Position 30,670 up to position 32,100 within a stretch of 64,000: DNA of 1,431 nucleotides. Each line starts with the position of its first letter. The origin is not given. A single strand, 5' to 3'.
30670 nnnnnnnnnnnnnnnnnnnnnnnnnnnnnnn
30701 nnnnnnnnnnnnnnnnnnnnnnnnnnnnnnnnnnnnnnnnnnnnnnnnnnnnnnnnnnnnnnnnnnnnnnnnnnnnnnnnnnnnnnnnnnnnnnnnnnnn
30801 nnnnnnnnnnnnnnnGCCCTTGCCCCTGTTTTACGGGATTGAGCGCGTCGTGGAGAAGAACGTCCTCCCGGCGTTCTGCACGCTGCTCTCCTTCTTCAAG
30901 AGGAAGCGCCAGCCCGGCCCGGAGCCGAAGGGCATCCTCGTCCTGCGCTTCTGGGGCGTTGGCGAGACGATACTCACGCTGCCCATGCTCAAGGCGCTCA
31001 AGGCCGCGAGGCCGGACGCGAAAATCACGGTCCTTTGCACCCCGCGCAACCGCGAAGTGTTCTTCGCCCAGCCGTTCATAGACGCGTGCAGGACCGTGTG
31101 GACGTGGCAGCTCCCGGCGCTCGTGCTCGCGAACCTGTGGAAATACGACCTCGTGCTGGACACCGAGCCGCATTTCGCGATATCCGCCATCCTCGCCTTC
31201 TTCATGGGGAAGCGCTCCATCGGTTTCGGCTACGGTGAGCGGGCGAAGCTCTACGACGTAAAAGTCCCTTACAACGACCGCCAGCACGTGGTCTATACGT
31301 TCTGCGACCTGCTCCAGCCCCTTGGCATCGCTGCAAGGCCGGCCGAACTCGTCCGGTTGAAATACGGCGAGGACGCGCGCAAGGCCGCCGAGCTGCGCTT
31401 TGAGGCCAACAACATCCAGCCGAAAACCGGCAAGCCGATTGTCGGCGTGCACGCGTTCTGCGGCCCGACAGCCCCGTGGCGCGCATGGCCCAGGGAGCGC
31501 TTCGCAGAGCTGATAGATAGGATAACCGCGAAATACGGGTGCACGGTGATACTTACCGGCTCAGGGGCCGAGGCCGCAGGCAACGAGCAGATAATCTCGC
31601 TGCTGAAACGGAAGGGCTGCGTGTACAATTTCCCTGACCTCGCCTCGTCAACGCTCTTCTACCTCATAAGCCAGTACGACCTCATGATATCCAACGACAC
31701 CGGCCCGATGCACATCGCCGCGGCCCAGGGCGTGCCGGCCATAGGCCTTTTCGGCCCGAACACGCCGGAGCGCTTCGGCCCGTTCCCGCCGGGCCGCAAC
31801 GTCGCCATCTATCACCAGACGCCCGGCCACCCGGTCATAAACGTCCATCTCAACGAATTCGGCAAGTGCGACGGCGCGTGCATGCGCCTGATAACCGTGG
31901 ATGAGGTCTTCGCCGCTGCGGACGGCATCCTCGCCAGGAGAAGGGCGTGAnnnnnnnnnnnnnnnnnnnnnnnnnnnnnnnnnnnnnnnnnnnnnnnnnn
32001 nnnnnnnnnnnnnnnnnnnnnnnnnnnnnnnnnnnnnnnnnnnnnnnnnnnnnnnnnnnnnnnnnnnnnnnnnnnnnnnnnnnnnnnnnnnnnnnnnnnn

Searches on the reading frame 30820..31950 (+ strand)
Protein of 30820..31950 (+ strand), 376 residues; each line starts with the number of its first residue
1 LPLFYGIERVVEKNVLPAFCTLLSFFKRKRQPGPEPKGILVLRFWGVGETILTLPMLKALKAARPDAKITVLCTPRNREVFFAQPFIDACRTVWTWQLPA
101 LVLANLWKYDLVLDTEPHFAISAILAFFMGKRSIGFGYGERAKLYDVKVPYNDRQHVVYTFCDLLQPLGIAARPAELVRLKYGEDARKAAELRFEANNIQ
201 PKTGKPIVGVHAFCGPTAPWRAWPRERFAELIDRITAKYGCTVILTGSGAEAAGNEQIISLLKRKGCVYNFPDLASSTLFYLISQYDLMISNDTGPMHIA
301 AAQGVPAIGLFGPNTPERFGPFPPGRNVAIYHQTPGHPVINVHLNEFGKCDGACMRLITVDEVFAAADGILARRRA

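Call 39: search_protein_families(library=pfam, proteins=[window:30820-31950:+], max_evalue=0.00001)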
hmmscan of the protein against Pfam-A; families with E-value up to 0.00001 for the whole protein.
window:30820-31950:+ (376 aa): 1 family
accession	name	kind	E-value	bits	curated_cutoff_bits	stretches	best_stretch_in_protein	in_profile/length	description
PF01075.23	Glyco_transf_9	-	3.7e-29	102.2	22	1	108-327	12-225/247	Glycosyltransferase family 9 (heptosyltransferase)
